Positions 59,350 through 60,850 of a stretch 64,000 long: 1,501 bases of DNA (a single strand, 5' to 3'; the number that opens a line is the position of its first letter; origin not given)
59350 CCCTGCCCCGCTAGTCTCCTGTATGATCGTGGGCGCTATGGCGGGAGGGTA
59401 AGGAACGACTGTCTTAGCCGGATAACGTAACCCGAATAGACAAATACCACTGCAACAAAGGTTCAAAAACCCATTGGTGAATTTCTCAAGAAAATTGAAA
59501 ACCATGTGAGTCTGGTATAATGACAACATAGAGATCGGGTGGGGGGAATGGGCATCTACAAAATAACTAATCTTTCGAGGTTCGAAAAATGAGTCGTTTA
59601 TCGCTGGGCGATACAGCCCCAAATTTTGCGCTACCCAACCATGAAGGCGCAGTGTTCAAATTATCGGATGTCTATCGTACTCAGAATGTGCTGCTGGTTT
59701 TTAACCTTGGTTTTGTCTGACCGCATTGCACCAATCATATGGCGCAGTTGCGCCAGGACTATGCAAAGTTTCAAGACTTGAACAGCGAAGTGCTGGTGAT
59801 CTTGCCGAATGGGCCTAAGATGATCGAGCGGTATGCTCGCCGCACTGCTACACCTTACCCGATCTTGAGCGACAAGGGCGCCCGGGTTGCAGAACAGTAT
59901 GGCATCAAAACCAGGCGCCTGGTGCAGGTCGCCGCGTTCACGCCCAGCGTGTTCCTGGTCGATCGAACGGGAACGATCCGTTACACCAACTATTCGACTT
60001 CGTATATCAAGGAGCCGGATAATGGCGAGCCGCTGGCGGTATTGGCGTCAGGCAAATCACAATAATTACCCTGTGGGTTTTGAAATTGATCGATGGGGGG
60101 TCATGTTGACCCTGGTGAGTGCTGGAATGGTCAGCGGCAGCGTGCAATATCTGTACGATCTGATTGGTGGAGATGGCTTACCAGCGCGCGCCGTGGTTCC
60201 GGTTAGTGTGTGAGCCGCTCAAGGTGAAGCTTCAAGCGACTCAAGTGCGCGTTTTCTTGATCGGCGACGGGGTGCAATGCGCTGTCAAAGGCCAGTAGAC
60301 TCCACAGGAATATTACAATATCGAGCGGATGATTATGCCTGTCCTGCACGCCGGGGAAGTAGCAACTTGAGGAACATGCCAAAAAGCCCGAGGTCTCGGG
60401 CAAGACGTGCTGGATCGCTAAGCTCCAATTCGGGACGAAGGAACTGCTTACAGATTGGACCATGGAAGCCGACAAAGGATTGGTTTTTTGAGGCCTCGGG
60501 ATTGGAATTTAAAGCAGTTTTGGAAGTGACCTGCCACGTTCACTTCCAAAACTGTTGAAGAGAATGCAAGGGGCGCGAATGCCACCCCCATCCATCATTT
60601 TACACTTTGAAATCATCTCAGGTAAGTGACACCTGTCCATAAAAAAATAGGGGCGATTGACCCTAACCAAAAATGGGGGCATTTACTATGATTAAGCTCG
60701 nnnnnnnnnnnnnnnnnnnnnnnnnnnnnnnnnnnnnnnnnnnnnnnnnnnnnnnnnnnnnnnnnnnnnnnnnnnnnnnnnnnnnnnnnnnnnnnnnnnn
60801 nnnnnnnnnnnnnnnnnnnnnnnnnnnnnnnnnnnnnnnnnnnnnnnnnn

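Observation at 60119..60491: Adjacent YchN/DsrE-like gene: UGA at the C-x-x-C cysteine with a GGUC-loop hairpin, but otherwise decaying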

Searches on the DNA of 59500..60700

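Call 9: search_rna_families(source=window, start=59500, end=60700, threshold=evalue, max_evalue=10)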
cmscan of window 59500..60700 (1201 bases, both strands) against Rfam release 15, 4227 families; matches with E-value up to 10: 3.
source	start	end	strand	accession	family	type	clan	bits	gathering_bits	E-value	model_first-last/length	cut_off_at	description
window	60500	60564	+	RF00727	bantam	Gene; miRNA;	CL00091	19.9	61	0.9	1-82/82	no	bantam microRNA precursor family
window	60051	60086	+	RF01376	CRISPR-DR63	Gene; CRISPR;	CL00015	18.3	37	8.6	1-37/37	no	CRISPR RNA direct repeat element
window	60416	60513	-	RF02150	MESTIT1_3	Gene; lncRNA;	-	13.1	60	7.2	1-99/99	no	MEST intronic transcript 1, antisense RNA conserved region 3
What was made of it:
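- Tried and rejected: At E up to 10 on 59500-60700 it gave only noise (call 9), so no curated SECIS model applies.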

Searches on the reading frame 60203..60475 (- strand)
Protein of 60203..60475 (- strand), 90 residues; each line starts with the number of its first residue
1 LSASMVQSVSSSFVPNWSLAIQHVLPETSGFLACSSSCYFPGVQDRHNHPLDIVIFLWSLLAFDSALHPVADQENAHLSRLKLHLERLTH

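Call 4: search_protein_families(library=pfam, proteins=[window:60203-60475:-], max_evalue=1)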
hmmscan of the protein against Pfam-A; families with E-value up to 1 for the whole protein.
window:60203-60475:- (90 aa): 0 families
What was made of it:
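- Checked: The 90-aa minus-strand ORF has no family match (call 4).
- It has no Pfam match (call 4).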
